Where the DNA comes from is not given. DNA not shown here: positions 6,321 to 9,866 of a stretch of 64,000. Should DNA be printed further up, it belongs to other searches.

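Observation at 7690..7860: A ~165-bp mosaic of three different repeat types forms a 55-aa loop in receptor 2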

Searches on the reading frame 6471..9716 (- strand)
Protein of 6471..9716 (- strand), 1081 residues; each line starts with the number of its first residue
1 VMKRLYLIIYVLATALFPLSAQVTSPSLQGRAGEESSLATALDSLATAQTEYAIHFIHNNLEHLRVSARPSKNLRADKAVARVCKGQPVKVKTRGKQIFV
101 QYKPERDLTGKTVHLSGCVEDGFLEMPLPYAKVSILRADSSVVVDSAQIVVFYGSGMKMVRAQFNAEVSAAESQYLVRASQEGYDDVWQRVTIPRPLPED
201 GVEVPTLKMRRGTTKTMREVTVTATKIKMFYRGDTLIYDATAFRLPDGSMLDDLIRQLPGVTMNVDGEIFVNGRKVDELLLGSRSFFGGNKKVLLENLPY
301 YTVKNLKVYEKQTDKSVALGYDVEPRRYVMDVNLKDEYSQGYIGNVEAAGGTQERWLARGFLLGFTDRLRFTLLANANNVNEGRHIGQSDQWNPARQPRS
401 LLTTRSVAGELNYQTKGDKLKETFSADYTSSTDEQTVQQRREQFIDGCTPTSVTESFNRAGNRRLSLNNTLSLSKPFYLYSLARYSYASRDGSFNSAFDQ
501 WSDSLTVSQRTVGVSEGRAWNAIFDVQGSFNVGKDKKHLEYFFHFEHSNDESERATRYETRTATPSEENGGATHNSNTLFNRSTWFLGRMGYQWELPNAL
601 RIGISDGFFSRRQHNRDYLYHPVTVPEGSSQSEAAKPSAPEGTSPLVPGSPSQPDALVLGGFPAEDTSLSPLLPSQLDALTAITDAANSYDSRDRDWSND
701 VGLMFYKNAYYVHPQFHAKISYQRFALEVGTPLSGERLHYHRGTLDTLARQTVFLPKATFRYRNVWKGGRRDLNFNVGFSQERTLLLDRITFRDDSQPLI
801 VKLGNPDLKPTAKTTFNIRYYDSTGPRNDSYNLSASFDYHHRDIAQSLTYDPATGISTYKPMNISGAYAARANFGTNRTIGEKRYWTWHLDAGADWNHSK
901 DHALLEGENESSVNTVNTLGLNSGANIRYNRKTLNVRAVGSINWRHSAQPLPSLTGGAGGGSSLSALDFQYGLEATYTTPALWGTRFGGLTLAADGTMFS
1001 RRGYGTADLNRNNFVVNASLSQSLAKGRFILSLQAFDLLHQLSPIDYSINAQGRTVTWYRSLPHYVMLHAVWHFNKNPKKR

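Call 8: search_protein_families(library=pfam, proteins=[window:6471-9716:-], max_evalue=0.01)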
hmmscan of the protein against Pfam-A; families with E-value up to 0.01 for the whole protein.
window:6471-9716:- (1081 aa): 1 family
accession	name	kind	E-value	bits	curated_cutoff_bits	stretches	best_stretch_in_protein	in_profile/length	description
PF14905.12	OMP_b-brl_3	-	4.5e-12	46.2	27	1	792-921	197-322/408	Outer membrane protein beta-barrel family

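Call 11: find_homologous_proteins(query=window:6471-9716:-)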
Query window:6471-9716:- (1081 aa): 1475 proteins with E <= 0.001 among 8000 candidates; the best 120 are listed.
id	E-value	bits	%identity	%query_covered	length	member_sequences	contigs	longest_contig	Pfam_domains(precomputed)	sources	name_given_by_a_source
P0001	0.0e+0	2488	100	100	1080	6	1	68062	PF14905.13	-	-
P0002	0.0e+0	1772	70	100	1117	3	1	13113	PF14905.13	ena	-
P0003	0.0e+0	1742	72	100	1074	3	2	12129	PF14905.13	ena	-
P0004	0.0e+0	1734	71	100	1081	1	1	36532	PF14905.13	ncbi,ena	-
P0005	0.0e+0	1717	70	100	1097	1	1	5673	PF14905.13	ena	-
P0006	0.0e+0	1712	68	100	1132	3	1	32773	PF14905.13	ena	-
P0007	0.0e+0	1710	69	100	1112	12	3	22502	PF14905.13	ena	-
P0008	0.0e+0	1704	72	97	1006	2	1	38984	PF14905.13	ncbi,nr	ncbi:MAG: outer membrane beta-barrel protein [Bacteroidaceae bacterium]|nr:outer membrane beta-barre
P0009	0.0e+0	1699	70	100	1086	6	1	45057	PF14905.13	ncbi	-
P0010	0.0e+0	1697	69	100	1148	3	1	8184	PF14905.13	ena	-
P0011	0.0e+0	1688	71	100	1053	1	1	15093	PF14905.13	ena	-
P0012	0.0e+0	1656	68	100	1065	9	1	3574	-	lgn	-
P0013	0.0e+0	1558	65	100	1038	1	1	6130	-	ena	-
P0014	0.0e+0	1554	65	100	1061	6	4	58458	PF14905.13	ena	-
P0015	0.0e+0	1543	65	100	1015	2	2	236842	-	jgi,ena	-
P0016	0.0e+0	1539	64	100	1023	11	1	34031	PF14905.13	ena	-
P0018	0.0e+0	1531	64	100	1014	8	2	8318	PF14905.13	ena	-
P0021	0.0e+0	1528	64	100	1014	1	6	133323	PF14905.13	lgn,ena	-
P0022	0.0e+0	1527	64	100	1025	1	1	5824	PF14905.13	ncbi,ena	-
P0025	0.0e+0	1519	64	100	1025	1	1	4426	PF14905.13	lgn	-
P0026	0.0e+0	1518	64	100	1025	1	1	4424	PF14905.13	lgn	-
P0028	0.0e+0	1516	63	100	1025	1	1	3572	PF14905.13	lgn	-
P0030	0.0e+0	1515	65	97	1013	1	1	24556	PF14905.13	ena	-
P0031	0.0e+0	1511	64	100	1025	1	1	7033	PF14905.13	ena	-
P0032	0.0e+0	1511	64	100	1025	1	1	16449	PF14905.13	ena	-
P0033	0.0e+0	1508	63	100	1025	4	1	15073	PF14905.13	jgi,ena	-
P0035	0.0e+0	1506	63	100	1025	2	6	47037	PF14905.13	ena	-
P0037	0.0e+0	1505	63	100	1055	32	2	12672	PF14905.13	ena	-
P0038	0.0e+0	1505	64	100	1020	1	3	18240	PF14905.13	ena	-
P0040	0.0e+0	1503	63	100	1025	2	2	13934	PF14905.13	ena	-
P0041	0.0e+0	1502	63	100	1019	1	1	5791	PF14905.13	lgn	-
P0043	0.0e+0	1498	63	100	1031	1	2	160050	PF14905.13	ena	-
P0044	0.0e+0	1498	63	100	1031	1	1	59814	PF14905.13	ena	-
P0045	0.0e+0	1495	63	100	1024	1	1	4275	PF14905.13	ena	-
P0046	0.0e+0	1493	63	100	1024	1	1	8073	PF14905.13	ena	-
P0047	0.0e+0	1492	63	100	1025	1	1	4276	PF14905.13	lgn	-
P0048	0.0e+0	1490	63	98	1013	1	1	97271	PF14905.13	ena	-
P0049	0.0e+0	1489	63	98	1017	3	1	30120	PF14905.13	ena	-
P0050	0.0e+0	1483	61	100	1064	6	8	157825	PF14905.13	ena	-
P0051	0.0e+0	1482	62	100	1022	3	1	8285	PF14905.13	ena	-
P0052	0.0e+0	1479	62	99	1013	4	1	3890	PF14905.13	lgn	-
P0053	0.0e+0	1467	61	100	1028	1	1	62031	PF14905.13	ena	-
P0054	0.0e+0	1467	61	100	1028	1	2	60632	PF14905.13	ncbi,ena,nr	ncbi:MAG: outer membrane beta-barrel protein [Bacteroidaceae bacterium]|nr:outer membrane beta-barre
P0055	0.0e+0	1465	61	100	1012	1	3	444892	PF14905.13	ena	-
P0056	0.0e+0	1458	62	100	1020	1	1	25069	PF14905.13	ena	-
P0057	0.0e+0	1456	62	100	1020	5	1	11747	PF14905.13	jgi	-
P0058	0.0e+0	1429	61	100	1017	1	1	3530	PF14905.13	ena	-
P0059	0.0e+0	1428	61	100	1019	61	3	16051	PF14905.13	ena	-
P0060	0.0e+0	1427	62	97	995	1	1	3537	PF14905.13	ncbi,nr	ncbi:MAG: outer membrane beta-barrel protein [Prevotella sp.]|nr:outer membrane beta-barrel protein 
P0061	0.0e+0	1425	59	100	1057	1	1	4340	PF14905.13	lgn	-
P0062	0.0e+0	1425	60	100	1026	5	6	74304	PF14905.13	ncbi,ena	-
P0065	0.0e+0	1419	61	100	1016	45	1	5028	PF14905.13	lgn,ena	-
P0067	0.0e+0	1413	60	100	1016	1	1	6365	PF14905.13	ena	-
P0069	0.0e+0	1410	60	100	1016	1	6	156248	PF14905.13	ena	-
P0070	0.0e+0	1408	60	100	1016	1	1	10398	PF14905.13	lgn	-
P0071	0.0e+0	1407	60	100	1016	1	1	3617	PF14905.13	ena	-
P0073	0.0e+0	1404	60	100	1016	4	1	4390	PF14905.13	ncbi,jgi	jgi:hypothetical protein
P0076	0.0e+0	1378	58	99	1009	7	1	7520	PF14905.13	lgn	-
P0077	0.0e+0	1373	60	100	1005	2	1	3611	PF14905.13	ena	-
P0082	0.0e+0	1350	59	97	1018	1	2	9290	PF14905.13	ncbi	-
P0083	0.0e+0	1346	58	98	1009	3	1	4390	PF14905.13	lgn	-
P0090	0.0e+0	1324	59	97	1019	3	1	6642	PF14905.13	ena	-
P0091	0.0e+0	1323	58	97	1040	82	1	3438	PF14905.13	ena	-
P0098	0.0e+0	1307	57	98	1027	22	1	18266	PF14905.13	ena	-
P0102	0.0e+0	1279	56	97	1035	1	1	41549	PF14905.13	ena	-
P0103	0.0e+0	1279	56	97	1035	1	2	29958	PF14905.13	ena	-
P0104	0.0e+0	1277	56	97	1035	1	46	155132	PF14905.13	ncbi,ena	-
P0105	0.0e+0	1277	56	96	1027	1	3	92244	PF14905.13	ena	-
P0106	0.0e+0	1277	56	97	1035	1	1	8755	PF14905.13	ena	-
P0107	0.0e+0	1276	56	97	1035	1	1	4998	PF14905.13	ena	-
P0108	0.0e+0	1275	56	97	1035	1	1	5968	PF14905.13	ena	-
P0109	0.0e+0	1274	56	97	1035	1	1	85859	PF14905.13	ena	-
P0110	0.0e+0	1274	56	97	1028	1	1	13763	PF14905.13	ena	-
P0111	0.0e+0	1272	56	97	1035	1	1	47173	PF14905.13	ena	-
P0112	0.0e+0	1271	57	96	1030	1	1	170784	PF14905.13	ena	-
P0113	0.0e+0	1271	56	97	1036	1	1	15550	PF14905.13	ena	-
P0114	0.0e+0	1269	56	96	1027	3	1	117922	PF14905.13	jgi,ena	-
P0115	0.0e+0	1268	56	96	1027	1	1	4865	PF14905.13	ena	-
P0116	0.0e+0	1268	56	96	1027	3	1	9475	PF14905.13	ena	-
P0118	0.0e+0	1267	56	97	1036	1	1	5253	PF14905.13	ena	-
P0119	0.0e+0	1266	55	100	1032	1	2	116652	PF14905.13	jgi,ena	-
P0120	0.0e+0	1266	56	96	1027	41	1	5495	PF14905.13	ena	-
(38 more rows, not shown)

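Call 13: find_encoding_contigs(protein=P0001, flank=3000, max_places=3)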
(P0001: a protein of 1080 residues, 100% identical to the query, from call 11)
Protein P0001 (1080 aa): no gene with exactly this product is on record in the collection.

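Call 14: find_encoding_contigs(protein=P0007, flank=6000, max_places=3)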
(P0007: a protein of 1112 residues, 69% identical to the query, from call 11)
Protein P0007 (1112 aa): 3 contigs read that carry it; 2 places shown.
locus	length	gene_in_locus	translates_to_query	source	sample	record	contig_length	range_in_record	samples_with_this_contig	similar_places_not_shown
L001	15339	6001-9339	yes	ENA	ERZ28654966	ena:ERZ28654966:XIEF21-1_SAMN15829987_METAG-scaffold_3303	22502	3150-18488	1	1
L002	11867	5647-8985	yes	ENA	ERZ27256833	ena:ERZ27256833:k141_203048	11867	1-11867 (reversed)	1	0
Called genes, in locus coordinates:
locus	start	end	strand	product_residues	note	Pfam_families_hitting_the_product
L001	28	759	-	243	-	PF00589:Phage_integrase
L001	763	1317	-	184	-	-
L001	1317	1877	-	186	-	PF12728:HTH_17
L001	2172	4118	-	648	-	PF00012:HSP70, PF06723:MreB_Mbl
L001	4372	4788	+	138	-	-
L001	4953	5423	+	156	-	PF07638:Sigma70_ECF (faint), PF04542:Sigma70_r2 (weak), PF08281:Sigma70_r4_2, PF04545:Sigma70_r4 (weak)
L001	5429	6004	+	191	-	-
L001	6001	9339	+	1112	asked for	PF14905:OMP_b-brl_3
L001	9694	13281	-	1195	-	PF02368:Big_2 (faint), PF26182:Ig_NUP210_5th (faint), PF26918:Ig_Eae (faint), PF22963:Ig_NUP210_3rd (faint), PF25354:Ig_NUP210_16th (faint)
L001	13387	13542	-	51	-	-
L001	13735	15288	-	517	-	PF00515:TPR_1 (faint), PF07719:TPR_2 (faint), PF13176:TPR_7 (faint), PF13424:TPR_12 (weak), PF17874:TPR_MalT, PF13424:TPR_12, PF12833:HTH_18, PF00165:HTH_AraC, +4 more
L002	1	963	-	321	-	?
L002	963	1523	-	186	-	PF12728:HTH_17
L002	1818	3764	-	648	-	PF00012:HSP70, PF06723:MreB_Mbl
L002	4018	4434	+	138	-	-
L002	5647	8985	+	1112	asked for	PF14905:OMP_b-brl_3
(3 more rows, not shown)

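Call 15: find_encoding_contigs(protein=P0008, flank=6000, max_places=2)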
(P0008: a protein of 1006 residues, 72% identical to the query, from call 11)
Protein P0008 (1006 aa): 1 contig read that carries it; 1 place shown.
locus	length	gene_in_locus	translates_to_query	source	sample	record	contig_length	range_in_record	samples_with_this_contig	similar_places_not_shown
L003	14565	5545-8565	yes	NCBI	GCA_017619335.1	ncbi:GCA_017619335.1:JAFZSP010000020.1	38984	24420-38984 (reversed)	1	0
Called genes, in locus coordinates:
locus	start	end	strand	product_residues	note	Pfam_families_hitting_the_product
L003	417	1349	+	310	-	PF00215:OMPdecase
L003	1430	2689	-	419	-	PF18889:Beta_helix_3 (faint)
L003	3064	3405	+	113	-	PF13310:Virulence_RhuM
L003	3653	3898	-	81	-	-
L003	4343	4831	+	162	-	PF04542:Sigma70_r2, PF04545:Sigma70_r4 (weak), PF08281:Sigma70_r4_2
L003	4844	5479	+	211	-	-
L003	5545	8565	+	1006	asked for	PF14905:OMP_b-brl_3 (weak)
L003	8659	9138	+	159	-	PF04542:Sigma70_r2 (weak), PF04297:UPF0122 (faint), PF04545:Sigma70_r4, PF08281:Sigma70_r4_2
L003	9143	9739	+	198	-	-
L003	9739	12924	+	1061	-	PF14905:OMP_b-brl_3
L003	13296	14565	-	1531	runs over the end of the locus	PF02837:Glyco_hydro_2_N, PF00703:Glyco_hydro_2, PF02836:Glyco_hydro_2_C, PF16353:LacZ_4, PF02929:Bgal_small_N, PF13287:Fn3_assoc (weak), PF13290:CHB_HEX_C_1, PF00754:F5_F8_type_C, +2 more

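Call 16: find_related_loci(query=window:6471-9716:-, collection=genome_contigs, flank=10000)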
Query window:6471-9716:- (1081 aa) in genome_contigs; peptide patterns used: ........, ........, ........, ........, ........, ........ (x = any residue, [..] = any of these).
63 stretches matched a pattern; 35 encode a relative of the query (tblastn E <= 1e-3); 34 distinct loci.
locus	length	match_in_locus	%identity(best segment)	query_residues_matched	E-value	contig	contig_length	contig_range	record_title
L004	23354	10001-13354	70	1-1081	0e+0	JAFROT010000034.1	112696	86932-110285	MAG: Bacteroidaceae bacterium isolate RGIG2663 Goat_Omasum-2__c404044, whole genome shotgun sequence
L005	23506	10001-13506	72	1-1081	0e+0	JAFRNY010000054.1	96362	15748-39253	MAG: Bacteroidaceae bacterium isolate RGIG2642 Goat_Omasum-1__c445101, whole genome shotgun sequence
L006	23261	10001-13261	70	1-1081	0e+0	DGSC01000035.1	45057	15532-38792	MAG TPA_asm: Prevotellaceae bacterium UBA4372 UBA4372_contig_5721, whole genome shotgun sequence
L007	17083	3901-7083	65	1-1081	0e+0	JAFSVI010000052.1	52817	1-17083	MAG: Bacteroidaceae bacterium isolate RGIG3507 Goat_Rumen.Co__c627184, whole genome shotgun sequence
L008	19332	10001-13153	63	1-1080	0e+0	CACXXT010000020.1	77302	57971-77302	MAG: uncultured Bacteroidales bacterium isolate RUG11694 genome assembly, contig: RUG11694_asm_20, whole genome shotgun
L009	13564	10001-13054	64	1-1074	0e+0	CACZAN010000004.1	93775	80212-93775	MAG: uncultured Bacteroidales bacterium isolate RUG12444 genome assembly, contig: RUG12444_asm_4, whole genome shotgun s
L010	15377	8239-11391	62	1-1081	0e+0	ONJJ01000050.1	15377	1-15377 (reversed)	uncultured Prevotellaceae bacterium isolate RUG367 genome assembly, contig: scaffold_1901, whole genome shotgun sequence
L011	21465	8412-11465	63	1-1074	0e+0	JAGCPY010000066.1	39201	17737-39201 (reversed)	MAG: Bacteroidaceae bacterium isolate RGIG10016 Yak_Reticulum-5__c657943, whole genome shotgun sequence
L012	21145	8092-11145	63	1-1074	0e+0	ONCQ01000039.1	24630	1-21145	uncultured Prevotellaceae bacterium isolate RUG192 genome assembly, contig: scaffold_1006, whole genome shotgun sequence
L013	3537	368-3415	61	2-1080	0e+0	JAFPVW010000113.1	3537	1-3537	MAG: Prevotella sp. isolate RGIG1522 Goat_Abomasum-4__c191408, whole genome shotgun sequence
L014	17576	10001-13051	61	2-1081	0e+0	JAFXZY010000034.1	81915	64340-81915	MAG: Bacteroidaceae bacterium isolate RGIG6899 Sheep_Rumen-5__c437345, whole genome shotgun sequence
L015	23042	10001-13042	61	4-1080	0e+0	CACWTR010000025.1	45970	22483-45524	MAG: uncultured Bacteroidales bacterium isolate RUG10906 genome assembly, contig: RUG10906_asm_25, whole genome shotgun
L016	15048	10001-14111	60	2-1081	0e+0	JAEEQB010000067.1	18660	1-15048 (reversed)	MAG: Prevotella sp. isolate Tb.RUG.325 NODE_11880_length_18660_cov_8.464145, whole genome shotgun sequence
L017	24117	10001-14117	59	2-1081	0e+0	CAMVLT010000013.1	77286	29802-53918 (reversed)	MAG TPA_asm: uncultured Prevotellaceae bacterium isolate SRR8387717_bin.119_metaWRAP_v1.3_MAG genome assembly, contig: E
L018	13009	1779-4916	55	1-1074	0e+0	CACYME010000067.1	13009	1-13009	MAG: uncultured Prevotellaceae bacterium isolate RUG12065 genome assembly, contig: RUG12065_asm_67, whole genome shotgun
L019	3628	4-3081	53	1-1081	0e+0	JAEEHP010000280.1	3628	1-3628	MAG: Bacteroidaceae bacterium isolate Tb.RUG.125 k141_12250330_flag=1_multi=24.0000_len=3628, whole genome shotgun seque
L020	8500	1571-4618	54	2-1081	0e+0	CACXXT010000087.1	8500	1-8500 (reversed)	MAG: uncultured Bacteroidales bacterium isolate RUG11694 genome assembly, contig: RUG11694_asm_87, whole genome shotgun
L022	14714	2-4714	53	2-1081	0e+0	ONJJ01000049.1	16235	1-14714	uncultured Prevotellaceae bacterium isolate RUG367 genome assembly, contig: scaffold_1728, whole genome shotgun sequence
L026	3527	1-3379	60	38-1081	0e+0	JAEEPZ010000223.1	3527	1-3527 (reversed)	MAG: Prevotella sp. isolate Tb.RUG.323 NODE_124439_length_3527_cov_2.115000, whole genome shotgun sequence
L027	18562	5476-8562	70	1-1081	0e+0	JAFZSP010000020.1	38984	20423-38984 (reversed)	MAG: Bacteroidaceae bacterium isolate RGIG8060 Water_buffalos_Rumen-1__c200028, whole genome shotgun sequence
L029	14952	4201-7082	64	38-1081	0e+0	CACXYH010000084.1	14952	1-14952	MAG: uncultured Prevotellaceae bacterium isolate RUG11701 genome assembly, contig: RUG11701_asm_84, whole genome shotgun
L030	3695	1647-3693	79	1-706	0e+0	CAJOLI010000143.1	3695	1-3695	uncultured Bacteroidaceae bacterium isolate Reindeer_1_mag_5 genome assembly, contig: scaffold_77759, whole genome shotg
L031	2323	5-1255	69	685-1081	0e+0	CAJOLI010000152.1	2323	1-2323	uncultured Bacteroidaceae bacterium isolate Reindeer_1_mag_5 genome assembly, contig: scaffold_112583, whole genome shot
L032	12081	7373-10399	30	27-1081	7e-117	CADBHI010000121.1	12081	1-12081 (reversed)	MAG: uncultured Prevotellaceae bacterium isolate RUG13967 genome assembly, contig: RUG13967_asm_121, whole genome shotgu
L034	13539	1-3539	73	199-1081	4e-92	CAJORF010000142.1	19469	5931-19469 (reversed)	uncultured Bacteroidaceae bacterium isolate Rumen_Coassembly_mag_972 genome assembly, contig: k87_36230974, whole genome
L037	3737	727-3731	65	2-1081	9e-70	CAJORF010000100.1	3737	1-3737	uncultured Bacteroidaceae bacterium isolate Rumen_Coassembly_mag_972 genome assembly, contig: k87_25130280, whole genome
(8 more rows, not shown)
